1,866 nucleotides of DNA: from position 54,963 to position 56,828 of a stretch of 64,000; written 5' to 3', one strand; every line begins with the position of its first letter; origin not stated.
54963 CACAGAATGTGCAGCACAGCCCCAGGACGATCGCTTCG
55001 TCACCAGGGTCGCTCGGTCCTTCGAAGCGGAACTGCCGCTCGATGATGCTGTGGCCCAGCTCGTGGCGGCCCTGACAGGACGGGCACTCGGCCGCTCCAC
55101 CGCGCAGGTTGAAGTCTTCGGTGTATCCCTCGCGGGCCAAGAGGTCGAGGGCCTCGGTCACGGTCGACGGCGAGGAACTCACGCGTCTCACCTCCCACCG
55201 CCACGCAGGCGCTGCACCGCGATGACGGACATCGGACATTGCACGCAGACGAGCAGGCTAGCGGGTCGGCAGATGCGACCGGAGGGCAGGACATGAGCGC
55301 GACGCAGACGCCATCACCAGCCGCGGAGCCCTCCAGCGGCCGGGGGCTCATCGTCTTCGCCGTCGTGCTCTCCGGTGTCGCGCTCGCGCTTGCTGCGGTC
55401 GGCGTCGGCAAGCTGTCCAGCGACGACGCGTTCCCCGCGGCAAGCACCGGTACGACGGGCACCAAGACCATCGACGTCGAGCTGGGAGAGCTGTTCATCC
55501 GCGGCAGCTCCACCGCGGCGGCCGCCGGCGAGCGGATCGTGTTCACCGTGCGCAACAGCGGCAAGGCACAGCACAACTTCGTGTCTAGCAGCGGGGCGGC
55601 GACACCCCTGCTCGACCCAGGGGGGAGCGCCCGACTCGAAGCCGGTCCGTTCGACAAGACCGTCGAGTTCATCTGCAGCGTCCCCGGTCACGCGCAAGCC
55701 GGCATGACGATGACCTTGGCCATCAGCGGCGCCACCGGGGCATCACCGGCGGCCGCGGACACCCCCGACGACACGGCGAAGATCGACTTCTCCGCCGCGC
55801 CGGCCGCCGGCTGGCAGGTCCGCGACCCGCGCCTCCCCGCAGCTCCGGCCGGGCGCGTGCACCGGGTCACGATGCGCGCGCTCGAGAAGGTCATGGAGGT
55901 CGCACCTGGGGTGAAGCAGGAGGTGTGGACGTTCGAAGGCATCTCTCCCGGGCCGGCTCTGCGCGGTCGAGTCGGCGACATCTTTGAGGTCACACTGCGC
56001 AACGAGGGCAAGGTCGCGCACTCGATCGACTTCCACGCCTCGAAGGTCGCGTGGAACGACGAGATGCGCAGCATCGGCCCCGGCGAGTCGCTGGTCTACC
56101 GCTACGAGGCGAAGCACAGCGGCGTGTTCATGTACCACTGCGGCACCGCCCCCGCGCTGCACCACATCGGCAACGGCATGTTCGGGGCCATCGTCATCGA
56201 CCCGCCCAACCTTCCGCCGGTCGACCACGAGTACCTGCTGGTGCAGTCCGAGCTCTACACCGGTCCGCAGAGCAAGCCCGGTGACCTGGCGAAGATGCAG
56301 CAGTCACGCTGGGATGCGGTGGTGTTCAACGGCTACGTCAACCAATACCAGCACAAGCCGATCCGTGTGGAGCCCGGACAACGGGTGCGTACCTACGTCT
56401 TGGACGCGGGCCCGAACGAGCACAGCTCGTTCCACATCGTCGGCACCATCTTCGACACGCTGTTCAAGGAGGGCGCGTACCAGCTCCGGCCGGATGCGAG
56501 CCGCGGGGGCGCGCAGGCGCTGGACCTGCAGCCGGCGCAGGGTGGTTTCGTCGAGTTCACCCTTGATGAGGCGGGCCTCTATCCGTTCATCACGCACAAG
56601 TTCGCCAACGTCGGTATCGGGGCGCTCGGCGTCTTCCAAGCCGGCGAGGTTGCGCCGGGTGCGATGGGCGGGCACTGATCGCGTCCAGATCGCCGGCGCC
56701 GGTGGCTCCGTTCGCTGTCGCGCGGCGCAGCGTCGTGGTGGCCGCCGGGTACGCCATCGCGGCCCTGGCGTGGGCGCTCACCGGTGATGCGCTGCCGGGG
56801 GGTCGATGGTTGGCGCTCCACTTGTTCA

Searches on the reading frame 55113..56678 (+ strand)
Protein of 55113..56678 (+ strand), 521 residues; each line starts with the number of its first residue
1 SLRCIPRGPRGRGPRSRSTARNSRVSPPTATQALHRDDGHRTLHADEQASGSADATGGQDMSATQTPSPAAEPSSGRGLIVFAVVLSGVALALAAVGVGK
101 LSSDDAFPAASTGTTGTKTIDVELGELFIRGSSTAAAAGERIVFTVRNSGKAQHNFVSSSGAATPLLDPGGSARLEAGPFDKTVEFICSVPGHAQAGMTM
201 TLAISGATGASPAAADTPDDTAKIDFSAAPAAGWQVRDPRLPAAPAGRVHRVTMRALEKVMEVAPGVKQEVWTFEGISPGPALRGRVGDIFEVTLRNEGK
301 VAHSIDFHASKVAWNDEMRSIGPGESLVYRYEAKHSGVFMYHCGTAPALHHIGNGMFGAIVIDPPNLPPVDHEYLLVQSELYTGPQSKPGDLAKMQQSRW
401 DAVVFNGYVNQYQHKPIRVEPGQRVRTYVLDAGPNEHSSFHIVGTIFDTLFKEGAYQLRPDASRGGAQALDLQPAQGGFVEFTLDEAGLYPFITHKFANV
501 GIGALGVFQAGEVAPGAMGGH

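Call 30: search_protein_families(library=pfam, proteins=[window:55113-56678:+], max_evalue=0.01)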
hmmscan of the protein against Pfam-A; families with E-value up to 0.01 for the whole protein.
window:55113-56678:+ (521 aa): 5 families
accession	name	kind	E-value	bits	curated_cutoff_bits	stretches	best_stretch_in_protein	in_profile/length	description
PF07732.21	Cu-oxidase_3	-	7.6e-13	49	21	1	262-366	8-118/119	Multicopper oxidase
PF07731.20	Cu-oxidase_2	-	1.7e-10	41.2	20.4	1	320-364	94-135/137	Multicopper oxidase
PF00127.26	Copper-bind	-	3.6e-06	27.8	21.2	0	307-362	50-98/99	Copper binding proteins, plastocyanin/azurin family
PF13473.12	Cupredoxin_1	-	1.2e-05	25.7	27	0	114-188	17-92/104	Cupredoxin-like domain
PF06525.17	SoxE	-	0.0065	16.4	21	0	185-208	119-142/149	Sulfocyanin (SoxE) domain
